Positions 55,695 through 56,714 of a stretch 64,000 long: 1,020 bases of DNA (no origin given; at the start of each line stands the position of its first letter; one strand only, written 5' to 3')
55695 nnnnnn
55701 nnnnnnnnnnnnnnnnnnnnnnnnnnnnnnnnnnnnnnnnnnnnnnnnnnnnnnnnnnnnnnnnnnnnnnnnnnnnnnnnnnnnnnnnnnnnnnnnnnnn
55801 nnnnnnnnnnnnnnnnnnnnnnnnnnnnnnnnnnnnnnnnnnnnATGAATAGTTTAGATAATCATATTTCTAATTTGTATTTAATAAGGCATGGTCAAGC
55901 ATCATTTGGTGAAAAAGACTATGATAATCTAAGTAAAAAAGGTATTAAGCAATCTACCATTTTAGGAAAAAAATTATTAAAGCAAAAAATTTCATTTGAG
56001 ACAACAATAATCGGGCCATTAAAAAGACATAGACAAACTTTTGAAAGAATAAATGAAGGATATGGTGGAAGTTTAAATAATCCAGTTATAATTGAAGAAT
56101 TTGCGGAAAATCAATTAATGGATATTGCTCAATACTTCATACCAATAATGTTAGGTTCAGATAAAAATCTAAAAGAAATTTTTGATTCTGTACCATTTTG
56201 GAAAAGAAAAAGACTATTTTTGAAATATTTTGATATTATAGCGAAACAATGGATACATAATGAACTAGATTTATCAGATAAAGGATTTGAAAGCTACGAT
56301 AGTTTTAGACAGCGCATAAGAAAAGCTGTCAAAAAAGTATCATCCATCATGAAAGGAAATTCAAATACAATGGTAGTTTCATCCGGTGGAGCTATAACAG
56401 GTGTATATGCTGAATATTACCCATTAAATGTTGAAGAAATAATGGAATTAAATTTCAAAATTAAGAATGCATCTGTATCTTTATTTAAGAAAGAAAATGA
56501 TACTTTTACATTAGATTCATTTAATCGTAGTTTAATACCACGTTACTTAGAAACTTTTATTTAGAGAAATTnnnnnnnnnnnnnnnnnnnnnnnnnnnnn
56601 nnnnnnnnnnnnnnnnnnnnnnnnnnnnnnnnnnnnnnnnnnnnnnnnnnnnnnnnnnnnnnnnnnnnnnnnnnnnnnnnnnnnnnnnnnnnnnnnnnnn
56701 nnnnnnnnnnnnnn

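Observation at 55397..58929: Split ACAD10/ACAD11-like kinase plus atypical acyl-CoA dehydrogenase, with a histidine phosphatase and a MaoC hydratase: candidate 4-hydroxyacyl-CoA catabolic module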

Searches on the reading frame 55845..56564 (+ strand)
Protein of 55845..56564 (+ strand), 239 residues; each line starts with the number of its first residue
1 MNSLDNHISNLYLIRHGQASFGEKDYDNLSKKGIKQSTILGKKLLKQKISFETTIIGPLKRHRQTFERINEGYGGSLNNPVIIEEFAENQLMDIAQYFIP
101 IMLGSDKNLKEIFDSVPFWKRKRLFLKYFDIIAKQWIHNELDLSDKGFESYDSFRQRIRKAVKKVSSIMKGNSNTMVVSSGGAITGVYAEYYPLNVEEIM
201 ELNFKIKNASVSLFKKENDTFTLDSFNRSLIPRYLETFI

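Call 3: search_protein_families(library=pfam, proteins=[window:55845-56564:+], max_evalue=0.01)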
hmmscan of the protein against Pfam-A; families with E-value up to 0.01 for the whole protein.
window:55845-56564:+ (239 aa): 1 family
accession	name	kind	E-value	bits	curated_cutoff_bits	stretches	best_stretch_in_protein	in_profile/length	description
PF00300.27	His_Phos_1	-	2.4e-18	66.9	21.7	2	134-227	102-192/194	Histidine phosphatase superfamily (branch 1)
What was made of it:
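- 55845..56564 (+): Histidine-phosphatase-fold protein (HP) of an uncharacterised subfamily. It keeps RHGQ (55887-55898; His16 is the nucleophile), R61 and E88. Ser180 (56382-56384) replaces the second catalytic His. Pfam His_Phos_1 2.4e-18 (call 3).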

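Call 4: search_protein_families(library=ncbifam, proteins=[window:55845-56564:+], max_evalue=0.01)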
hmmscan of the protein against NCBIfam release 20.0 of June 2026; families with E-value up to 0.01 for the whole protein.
window:55845-56564:+ (239 aa): 10 families
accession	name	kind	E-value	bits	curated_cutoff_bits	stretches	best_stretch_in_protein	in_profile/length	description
TIGR03162.1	ribazole_cobC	equivalog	1.1e-10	41.2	162.9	2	133-211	99-173/176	alpha-ribazole phosphatase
TIGR00249.1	sixA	equivalog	7.5e-10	38.9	74.5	1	10-74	2-68/154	phosphohistidine phosphatase SixA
NF011580.0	PRK15004.1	equivalog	2.1e-09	37.7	250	2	135-228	105-195/203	adenosylcobalamin/alpha-ribazole phosphatase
NF038349.1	dPGM_arch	equivalog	3.1e-09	37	225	1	143-219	106-174/194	2,3-diphosphoglycerate-dependent phosphoglycerate mutase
NF045917.1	PhserinePhPspA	equivalog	1.7e-06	27.9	350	0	133-224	104-192/211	phosphoserine phosphatase PspA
NF005567.0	PRK07238.1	equivalog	0.00094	18.6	326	0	9-74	178-248/378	bifunctional RNase H/acid phosphatase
TIGR01258.1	pgm_1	subfamily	0.0022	17.4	81.7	0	10-69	2-67/245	2,3-bisphosphoglycerate-dependent phosphoglycerate mutase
NF010713.0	PRK14115.1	equivalog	0.0039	16.5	305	0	10-70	3-69/248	2,3-diphosphoglycerate-dependent phosphoglycerate mutase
TIGR03848.1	MSMEG_4193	subfamily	0.0049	16.3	203.85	0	22-74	20-70/204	MSMEG_4193 family putative phosphomutase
NF002339.0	PRK01295.1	equivalog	0.0068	15.9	316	0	11-74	5-74/206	2,3-bisphosphoglycerate-dependent phosphoglycerate mutase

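Call 8: find_related_loci(query=window:55845-56564:+, collection=genome_contigs, flank=8000)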
Query window:55845-56564:+ (239 aa) in genome_contigs; peptide patterns used: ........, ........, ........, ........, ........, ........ (x = any residue, [..] = any of these).
85 stretches matched a pattern; 9 encode a relative of the query (tblastn E <= 1e-3); 9 distinct loci.
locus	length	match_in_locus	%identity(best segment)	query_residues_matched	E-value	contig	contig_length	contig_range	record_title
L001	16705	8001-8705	82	5-239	8e-133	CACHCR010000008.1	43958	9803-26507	uncultured Candidatus Marinimicrobia bacterium isolate AG-426-L04 genome assembly, contig: AG-426-L04_NODE_8, whole geno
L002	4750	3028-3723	80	8-239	9e-128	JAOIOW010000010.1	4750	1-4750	Candidatus Neomarinimicrobiota bacterium isolate AH-736-N04 AH-736-N04_NODE_10, whole genome shotgun sequence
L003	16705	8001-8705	77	5-239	3e-125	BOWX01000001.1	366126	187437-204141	MAG: Candidatus Marinimicrobia bacterium CM1_5m.P33 DNA, sequence1, whole genome shotgun sequence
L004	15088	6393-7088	78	8-239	6e-124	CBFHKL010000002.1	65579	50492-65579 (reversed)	MAG: uncultured bacterium isolate AGTU_278_bin_109_permissive genome assembly, contig: AGTU_278_bin_109_permissive_c2, w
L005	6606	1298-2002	76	5-239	8e-124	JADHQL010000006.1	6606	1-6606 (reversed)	MAG: Candidatus Neomarinimicrobiota bacterium isolate BS307-5m-G58 BS307-5m-sub-C1825, whole genome shotgun sequence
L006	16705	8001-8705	77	5-239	2e-123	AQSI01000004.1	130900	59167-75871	Marinimicrobia bacterium SCGC AAA298-D23 DRAFT_contig_3_0.4_C, whole genome shotgun sequence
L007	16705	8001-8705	76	5-239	2e-123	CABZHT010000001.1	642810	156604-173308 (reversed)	MAG: uncultured Candidatus Marinimicrobia bacterium isolate AG-895-O20 genome assembly, contig: AG-895-O20_NODE_1, whole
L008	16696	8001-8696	77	8-239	2e-121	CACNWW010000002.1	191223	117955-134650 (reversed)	MAG: uncultured Candidatus Marinimicrobia bacterium isolate AH-287-F08 genome assembly, contig: AH-287-F08_NODE_2, whole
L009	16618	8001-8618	30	8-227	2e-24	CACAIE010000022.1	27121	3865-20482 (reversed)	uncultured SAR116 cluster alpha proteobacterium isolate AG-343-K16 genome assembly, contig: AG-343-K16_NODE_22, whole ge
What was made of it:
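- Tried and rejected: It returned only close Marinimicrobia relatives plus one SAR116 locus (call 8), so cross-phylum context had to come from plasmid/chromid tblastn and the metagenome scan.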

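Call 11: find_homologous_proteins(query=window:55845-56564:+, max_evalue=0.00001)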
Query window:55845-56564:+ (239 aa): 646 proteins with E <= 0.00001 among 824 candidates; the best 120 are listed.
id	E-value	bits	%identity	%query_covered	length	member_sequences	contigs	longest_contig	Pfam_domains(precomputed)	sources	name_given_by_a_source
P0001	3.2e-151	519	99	100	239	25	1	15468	PF00300.28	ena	-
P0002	4.6e-151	519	99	100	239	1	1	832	PF00300.28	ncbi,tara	tara:strand:- start:102 stop:821 length:720 start_codon:yes stop_codon:yes gene_type:complete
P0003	4.9e-149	512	97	100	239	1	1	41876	PF00300.28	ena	-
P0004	5.0e-139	479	92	100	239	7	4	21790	PF00300.28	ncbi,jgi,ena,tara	tara:strand:- start:102 stop:821 length:720 start_codon:yes stop_codon:yes gene_type:complete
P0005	2.9e-132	457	87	100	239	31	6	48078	PF00300.28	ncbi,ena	-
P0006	7.7e-119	413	77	100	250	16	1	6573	PF00300.28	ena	-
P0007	1.2e-116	406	76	98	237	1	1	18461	PF00300.28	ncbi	ncbi:MAG: histidine phosphatase family protein [Candidatus Neomarinimicrobiota bacterium]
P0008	9.2e-116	403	78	97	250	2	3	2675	PF00300.28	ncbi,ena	-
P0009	9.2e-116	403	78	97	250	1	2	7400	PF00300.28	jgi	-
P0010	4.3e-114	398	78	95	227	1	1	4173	PF00300.28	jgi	jgi:broad specificity phosphatase PhoE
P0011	1.3e-113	396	77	95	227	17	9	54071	PF00300.28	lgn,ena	-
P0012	3.4e-113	395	78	95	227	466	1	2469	PF00300.28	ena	-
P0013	3.0e-111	388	75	95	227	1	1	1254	PF00300.28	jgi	jgi:broad specificity phosphatase PhoE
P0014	9.1e-111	387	82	88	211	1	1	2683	PF00300.28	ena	-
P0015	3.7e-110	385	77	95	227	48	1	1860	PF00300.28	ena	-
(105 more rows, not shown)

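Call 18: search_dna_similar(query=window:55845-56564:+, collection=plasmids, mode=protein, max_evalue=0.00001, max_rows=40)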
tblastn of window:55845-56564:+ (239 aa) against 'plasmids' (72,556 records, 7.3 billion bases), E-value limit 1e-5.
Records with a match: 46; places in all: 47; records where one place covers at least 80% of the query: 46.
Best place of each record, by identity: <60% 46.
By first word of the organism name: Deinococcus 14; Sulfitobacter 10; Cupriavidus 4; Burkholderia 3; Ralstonia 2; Caballeronia 2; Pseudoalteromonas 2; Acinetobacter 2; Streptomyces 2; Azoarcus 1; and 4 more.
By predicted mobility (MOB-suite, as given by PLSDB): non-mobilizable 34; mobilizable 10; conjugative 2.
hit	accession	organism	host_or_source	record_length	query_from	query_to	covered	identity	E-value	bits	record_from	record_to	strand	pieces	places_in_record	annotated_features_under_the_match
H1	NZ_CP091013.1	Burkholderia cenocepacia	-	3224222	1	227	95%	29.9%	5e-20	96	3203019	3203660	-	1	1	none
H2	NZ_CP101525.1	Burkholderia arboris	mixed culture,soil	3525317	1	227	95%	29.9%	2e-19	94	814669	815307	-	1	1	none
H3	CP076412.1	Ralstonia wenshanensis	soil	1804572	8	227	92%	30.5%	1e-19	94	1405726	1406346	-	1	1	histidine phosphatase family protein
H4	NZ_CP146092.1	Ralstonia sp. RRA.1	-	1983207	8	227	92%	29.5%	9e-21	98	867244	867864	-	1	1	none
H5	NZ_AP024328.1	Caballeronia sp. NK8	-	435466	8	227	92%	29.5%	2e-19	94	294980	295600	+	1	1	histidine phosphatase family protein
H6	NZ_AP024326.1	Caballeronia sp. NK8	-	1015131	8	227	92%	29.5%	2e-19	94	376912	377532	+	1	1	record has no annotation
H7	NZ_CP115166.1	Deinococcus aquaticus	Freshwater stream system, activated ...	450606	8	227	92%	29.3%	2e-13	76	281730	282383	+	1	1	histidine phosphatase family protein | phosphotransferase family protein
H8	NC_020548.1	Azoarcus sp. KH32C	-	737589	8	239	97%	27.6%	1e-12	74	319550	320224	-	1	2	histidine phosphatase family protein | DUF6285 domain-containing protein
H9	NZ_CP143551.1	Burkholderia multivorans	Homo sapiens,bronchoalveolar lavage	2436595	8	227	92%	29.1%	6e-18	89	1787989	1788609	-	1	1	none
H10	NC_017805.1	Deinococcus gobiensis I-0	-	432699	8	227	92%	28.6%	3e-12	73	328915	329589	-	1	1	histidine phosphatase family protein | phosphotransferase family protein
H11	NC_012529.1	Deinococcus deserti VCD115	-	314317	8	227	92%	28.4%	1e-17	89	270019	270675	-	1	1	histidine phosphatase family protein | phosphotransferase family protein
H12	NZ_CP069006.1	Sulfitobacter mediterraneus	Skeletonema costatum,The surface ...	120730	8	227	92%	28.4%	4e-13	76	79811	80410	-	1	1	histidine phosphatase family protein | nitronate monooxygenase family protein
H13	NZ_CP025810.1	Sulfitobacter sp. SK025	Marine surface water,North Sea (surface ...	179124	8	227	92%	28.2%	3e-13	76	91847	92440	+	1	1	histidine phosphatase family protein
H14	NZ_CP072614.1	Sulfitobacter sp. CB2047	-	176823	8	229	93%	27.9%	2e-13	76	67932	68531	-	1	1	histidine phosphatase family protein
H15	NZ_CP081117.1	Sulfitobacter pontiacus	-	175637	8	229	93%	27.9%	2e-13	76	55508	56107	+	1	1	histidine phosphatase family protein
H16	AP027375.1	Sulfitobacter pontiacus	-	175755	8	229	93%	27.9%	2e-13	76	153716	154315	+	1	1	histidine phosphatase family protein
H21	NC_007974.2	Cupriavidus metallidurans CH34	-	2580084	8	227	92%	28.1%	4e-15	81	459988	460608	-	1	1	none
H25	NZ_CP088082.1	Ideonella dechloratans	Cell culture,Activated sludge, ...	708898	8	227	92%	27.7%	6e-20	95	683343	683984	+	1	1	histidine phosphatase family protein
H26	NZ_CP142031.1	Pseudoalteromonas sp. CuT4-3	whole organism,deep-sea sediment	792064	11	227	91%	28.0%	8e-16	83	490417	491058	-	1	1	histidine phosphatase family protein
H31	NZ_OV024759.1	Deinococcus radiodurans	-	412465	8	227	92%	27.0%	2e-15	82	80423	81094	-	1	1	histidine phosphatase family protein | phosphotransferase family protein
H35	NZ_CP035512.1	Haematobacter massiliensis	single cell,human skin swab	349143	2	227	95%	26.0%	2e-16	85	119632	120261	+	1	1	histidine phosphatase family protein | nitronate monooxygenase family protein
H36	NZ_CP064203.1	Acinetobacter baumannii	Homo sapiens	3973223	8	215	87%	28.1%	4e-13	75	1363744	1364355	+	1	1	none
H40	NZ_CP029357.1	Azospirillum thermophilum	cell culture,hot spring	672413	8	227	92%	25.9%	2e-13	76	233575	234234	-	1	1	histidine phosphatase family protein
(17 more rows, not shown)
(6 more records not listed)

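Call 19: get_annotated_region(hit=H7, flank=7000)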
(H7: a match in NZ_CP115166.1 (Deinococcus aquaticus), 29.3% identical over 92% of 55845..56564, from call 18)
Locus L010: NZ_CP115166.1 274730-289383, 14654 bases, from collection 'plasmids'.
description: Deinococcus aquaticus strain PB-314 plasmid pDATS01, complete sequence
organism: Deinococcus aquaticus (NCBI taxid 328692)
taxonomy: Bacteria; Deinococcota; Deinococci; Deinococcales; Deinococcaceae; Deinococcus; Deinococcus aquaticus
host: -; source: Freshwater stream system, activated sludge; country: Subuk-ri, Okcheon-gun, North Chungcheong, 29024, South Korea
typing (MOB-suite, as given by PLSDB): non-mobilizable
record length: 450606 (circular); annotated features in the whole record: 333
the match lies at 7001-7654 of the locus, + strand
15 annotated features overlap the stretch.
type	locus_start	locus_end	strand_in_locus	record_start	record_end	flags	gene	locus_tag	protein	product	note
CDS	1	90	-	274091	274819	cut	-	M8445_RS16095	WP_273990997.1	ABC transporter ATP-binding protein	-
CDS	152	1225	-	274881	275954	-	-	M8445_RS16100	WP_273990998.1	ABC transporter permease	-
CDS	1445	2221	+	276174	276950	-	-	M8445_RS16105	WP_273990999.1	SDR family oxidoreductase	-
CDS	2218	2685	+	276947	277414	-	-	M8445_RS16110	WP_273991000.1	MaoC family dehydratase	-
CDS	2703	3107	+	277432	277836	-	-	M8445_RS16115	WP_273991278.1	PaaI family thioesterase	-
CDS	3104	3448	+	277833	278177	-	-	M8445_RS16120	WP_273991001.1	hypothetical protein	-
CDS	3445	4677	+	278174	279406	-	-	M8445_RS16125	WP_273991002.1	acyl-CoA dehydrogenase family protein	-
CDS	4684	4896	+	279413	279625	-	-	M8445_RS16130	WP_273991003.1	hypothetical protein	-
CDS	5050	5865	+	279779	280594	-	-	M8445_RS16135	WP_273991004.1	SDR family oxidoreductase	-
CDS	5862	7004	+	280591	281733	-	-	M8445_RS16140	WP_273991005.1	phosphotransferase family protein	-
CDS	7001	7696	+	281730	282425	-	-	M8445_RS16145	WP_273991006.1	histidine phosphatase family protein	-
CDS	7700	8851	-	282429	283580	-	-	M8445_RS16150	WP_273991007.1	acyl-CoA dehydrogenase family protein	-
CDS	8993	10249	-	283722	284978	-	-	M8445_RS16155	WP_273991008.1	MFS transporter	GO:0055085 - transmembrane transport [Evidence IEA]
CDS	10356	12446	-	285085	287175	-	-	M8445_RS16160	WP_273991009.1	S8 family serine peptidase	-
CDS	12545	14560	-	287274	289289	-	-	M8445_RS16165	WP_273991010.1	Ig-like domain-containing protein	-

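Call 20: get_annotated_region(hit=H8, flank=7000)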
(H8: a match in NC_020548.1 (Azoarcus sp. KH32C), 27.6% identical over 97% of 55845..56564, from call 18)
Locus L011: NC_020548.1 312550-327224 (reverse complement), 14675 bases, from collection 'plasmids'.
description: Azoarcus sp. KH32C plasmid pAZKH, complete sequence
organism: Azoarcus sp. KH32C (NCBI taxid 748247)
taxonomy: Bacteria; Pseudomonadota; Betaproteobacteria; Rhodocyclales; Zoogloeaceae; Azoarcus; Azoarcus sp. KH32C
host: -; source: -; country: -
typing (MOB-suite, as given by PLSDB): mobilizable; replicon rep_cluster_432; relaxase MOBP
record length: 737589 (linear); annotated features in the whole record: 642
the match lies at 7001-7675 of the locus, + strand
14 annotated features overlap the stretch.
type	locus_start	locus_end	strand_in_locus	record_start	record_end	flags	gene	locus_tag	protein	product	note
CDS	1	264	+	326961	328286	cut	-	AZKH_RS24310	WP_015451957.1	type II toxin-antitoxin system HipA family toxin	-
CDS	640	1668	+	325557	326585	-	-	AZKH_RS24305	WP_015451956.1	TRAP transporter substrate-binding protein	-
CDS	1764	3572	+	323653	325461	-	-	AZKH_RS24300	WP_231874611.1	TRAP transporter large permease subunit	-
CDS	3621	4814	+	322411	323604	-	-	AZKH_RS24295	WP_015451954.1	acyl-CoA dehydrogenase family protein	-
CDS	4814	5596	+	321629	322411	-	-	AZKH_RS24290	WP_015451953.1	SDR family NAD(P)-dependent oxidoreductase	-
CDS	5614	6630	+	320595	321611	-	-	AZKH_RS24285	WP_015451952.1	phosphotransferase family protein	-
CDS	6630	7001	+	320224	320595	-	-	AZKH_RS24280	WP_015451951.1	DUF6285 domain-containing protein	-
CDS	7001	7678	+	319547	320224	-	-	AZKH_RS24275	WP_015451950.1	histidine phosphatase family protein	-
CDS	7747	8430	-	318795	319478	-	-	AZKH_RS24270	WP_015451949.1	GntR family transcriptional regulator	-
CDS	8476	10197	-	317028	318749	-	-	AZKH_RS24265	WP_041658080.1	thiamine pyrophosphate-binding protein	-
CDS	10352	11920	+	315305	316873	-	-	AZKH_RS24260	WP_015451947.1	AMP-binding protein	-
CDS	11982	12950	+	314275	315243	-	-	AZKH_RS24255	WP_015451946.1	AEC family transporter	GO:0055085 - transmembrane transport [Evidence IEA]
CDS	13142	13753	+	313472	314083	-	-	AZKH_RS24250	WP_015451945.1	Rieske 2Fe-2S domain-containing protein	-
CDS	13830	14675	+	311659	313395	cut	-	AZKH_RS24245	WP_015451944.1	PQQ-dependent dehydrogenase, methanol/ethanol family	-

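Call 21: get_annotated_region(hit=H3, flank=7000)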
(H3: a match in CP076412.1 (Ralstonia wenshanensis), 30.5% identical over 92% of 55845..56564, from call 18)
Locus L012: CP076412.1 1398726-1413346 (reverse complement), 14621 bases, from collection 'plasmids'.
description: Ralstonia wenshanensis strain 56D2 plasmid p56D2, complete sequence
organism: Ralstonia wenshanensis (NCBI taxid 2842456)
taxonomy: Bacteria; Pseudomonadota; Betaproteobacteria; Burkholderiales; Burkholderiaceae; Ralstonia; Ralstonia wenshanensis
host: -; source: soil; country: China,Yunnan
typing (MOB-suite, as given by PLSDB): non-mobilizable
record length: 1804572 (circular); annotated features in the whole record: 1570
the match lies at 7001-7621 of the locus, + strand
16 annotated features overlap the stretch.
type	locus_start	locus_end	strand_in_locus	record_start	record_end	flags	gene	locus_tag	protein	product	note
CDS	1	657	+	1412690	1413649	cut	-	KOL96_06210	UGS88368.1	SRPBCC domain-containing protein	-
CDS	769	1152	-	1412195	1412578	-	-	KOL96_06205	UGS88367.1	tautomerase family protein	-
CDS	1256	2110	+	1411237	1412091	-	-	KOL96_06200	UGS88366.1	LysR family transcriptional regulator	-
CDS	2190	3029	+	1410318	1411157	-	-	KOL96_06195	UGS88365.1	AraC family transcriptional regulator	-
CDS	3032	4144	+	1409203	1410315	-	-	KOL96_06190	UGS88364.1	alpha/beta hydrolase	-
CDS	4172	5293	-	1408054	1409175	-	-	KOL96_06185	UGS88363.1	beta-ketoacyl-ACP synthase III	-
CDS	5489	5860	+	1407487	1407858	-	copC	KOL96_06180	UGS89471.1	copper homeostasis periplasmic binding protein CopC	-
CDS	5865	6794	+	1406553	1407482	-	copD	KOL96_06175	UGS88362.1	copper homeostasis membrane protein CopD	-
CDS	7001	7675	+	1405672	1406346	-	-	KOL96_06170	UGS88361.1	histidine phosphatase family protein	-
CDS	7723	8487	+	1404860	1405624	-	-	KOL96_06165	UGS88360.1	SDR family oxidoreductase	-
CDS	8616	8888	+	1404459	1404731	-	-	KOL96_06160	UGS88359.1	hypothetical protein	-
CDS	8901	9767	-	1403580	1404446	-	-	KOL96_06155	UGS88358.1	LysR family transcriptional regulator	-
CDS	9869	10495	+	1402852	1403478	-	-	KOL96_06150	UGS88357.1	LysE family transporter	-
CDS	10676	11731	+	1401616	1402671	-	-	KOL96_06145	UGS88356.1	hypothetical protein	-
CDS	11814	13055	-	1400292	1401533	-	-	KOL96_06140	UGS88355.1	MFS transporter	-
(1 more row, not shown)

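Call 22: get_annotated_region(hit=H12, flank=7000)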
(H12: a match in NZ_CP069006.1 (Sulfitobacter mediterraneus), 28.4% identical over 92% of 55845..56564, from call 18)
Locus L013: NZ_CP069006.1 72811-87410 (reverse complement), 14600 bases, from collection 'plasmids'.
description: Sulfitobacter mediterraneus strain SC1-11 plasmid P2, complete sequence
organism: Sulfitobacter mediterraneus (NCBI taxid 83219)
taxonomy: Bacteria; Pseudomonadota; Alphaproteobacteria; Rhodobacterales; Roseobacteraceae; Sulfitobacter; Sulfitobacter mediterraneus
host: -; source: Skeletonema costatum,The surface seawater at the Pearl River Estuary; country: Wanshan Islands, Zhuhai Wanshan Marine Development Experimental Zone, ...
typing (MOB-suite, as given by PLSDB): non-mobilizable; replicon rep_cluster_558
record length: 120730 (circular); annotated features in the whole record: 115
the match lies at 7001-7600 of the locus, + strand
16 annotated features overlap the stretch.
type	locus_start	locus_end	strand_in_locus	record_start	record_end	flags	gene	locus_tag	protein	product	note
CDS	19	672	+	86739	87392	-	-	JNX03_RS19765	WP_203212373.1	histidine phosphatase family protein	-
CDS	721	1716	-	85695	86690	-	-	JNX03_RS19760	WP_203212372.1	NADPH:quinone oxidoreductase family protein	-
CDS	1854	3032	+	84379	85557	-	-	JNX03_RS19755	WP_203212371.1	acyl-CoA dehydrogenase family protein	-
CDS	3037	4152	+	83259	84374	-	-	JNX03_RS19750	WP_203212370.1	acyl-CoA dehydrogenase family protein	-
CDS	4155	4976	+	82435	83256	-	-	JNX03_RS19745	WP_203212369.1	SDR family NAD(P)-dependent oxidoreductase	-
CDS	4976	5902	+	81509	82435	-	-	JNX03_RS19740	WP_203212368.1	SDR family NAD(P)-dependent oxidoreductase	-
CDS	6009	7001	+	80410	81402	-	-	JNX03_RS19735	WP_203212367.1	nitronate monooxygenase family protein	-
CDS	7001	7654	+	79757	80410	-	-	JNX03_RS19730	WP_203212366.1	histidine phosphatase family protein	-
CDS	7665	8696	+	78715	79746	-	-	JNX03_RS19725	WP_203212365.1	phosphotransferase family protein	-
CDS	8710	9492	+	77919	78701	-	-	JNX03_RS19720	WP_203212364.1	IclR family transcriptional regulator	GO:0006355 - regulation of DNA-templated transcription [Evidence IEA]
CDS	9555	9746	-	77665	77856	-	-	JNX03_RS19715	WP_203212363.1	hypothetical protein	-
CDS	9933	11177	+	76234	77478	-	-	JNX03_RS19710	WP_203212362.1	branched-chain amino acid ABC transporter substrate-binding protein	-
CDS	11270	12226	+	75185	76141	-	-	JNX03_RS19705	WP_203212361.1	branched-chain amino acid ABC transporter permease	GO:0015803 - branched-chain amino acid transport [Evidence IEA]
CDS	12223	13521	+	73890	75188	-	-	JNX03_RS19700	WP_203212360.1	branched-chain amino acid ABC transporter permease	GO:0015803 - branched-chain amino acid transport [Evidence IEA]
CDS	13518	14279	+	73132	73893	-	-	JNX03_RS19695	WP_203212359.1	ABC transporter ATP-binding protein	-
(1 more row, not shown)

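Call 23: get_annotated_region(hit=H26, flank=7000)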
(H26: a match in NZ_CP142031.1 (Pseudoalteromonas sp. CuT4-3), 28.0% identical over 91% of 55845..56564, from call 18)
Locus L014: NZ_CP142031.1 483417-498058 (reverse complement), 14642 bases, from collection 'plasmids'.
description: Pseudoalteromonas sp. CuT4-3 plasmid unnamed1, complete sequence
organism: Pseudoalteromonas sp. CuT4-3 (NCBI taxid 3112573)
taxonomy: Bacteria; Pseudomonadota; Gammaproteobacteria; Alteromonadales; Pseudoalteromonadaceae; Pseudoalteromonas; Pseudoalteromonas sp. CuT4-3
host: -; source: whole organism,deep-sea sediment; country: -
typing (MOB-suite, as given by PLSDB): non-mobilizable
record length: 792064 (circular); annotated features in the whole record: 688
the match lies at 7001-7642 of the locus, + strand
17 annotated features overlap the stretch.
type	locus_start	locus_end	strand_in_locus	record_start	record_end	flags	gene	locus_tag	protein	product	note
CDS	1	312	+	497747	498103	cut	-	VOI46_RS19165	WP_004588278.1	VOC family protein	-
CDS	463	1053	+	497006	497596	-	-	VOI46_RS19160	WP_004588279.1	uracil-DNA glycosylase family protein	-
CDS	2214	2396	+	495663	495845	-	-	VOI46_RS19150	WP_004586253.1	hypothetical protein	-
CDS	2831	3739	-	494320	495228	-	-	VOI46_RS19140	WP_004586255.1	LysR family transcriptional regulator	-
CDS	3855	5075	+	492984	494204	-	-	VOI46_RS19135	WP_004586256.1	acyl-CoA dehydrogenase family protein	-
CDS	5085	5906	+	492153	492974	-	-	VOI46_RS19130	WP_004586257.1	SDR family oxidoreductase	-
CDS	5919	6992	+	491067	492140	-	-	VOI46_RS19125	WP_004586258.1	phosphotransferase family protein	-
CDS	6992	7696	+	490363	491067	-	-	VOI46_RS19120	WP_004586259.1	histidine phosphatase family protein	-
CDS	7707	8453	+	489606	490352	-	-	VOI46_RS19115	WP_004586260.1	SDR family oxidoreductase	-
CDS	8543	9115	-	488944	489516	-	-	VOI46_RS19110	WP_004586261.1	hypothetical protein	-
CDS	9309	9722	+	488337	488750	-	arfB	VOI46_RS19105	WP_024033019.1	alternative ribosome rescue aminoacyl-tRNA hydrolase ArfB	GO:0006415 - translational termination [Evidence IEA]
CDS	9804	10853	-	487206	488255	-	-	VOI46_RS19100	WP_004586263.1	DUF2955 domain-containing protein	-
CDS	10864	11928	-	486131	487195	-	-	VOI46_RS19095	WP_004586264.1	HlyD family secretion protein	GO:0055085 - transmembrane transport [Evidence IEA]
CDS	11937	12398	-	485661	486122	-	-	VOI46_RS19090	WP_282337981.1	MarR family transcriptional regulator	GO:0006355 - regulation of DNA-templated transcription [Evidence IEA]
CDS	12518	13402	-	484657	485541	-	-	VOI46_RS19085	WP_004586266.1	fused MFS/spermidine synthase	-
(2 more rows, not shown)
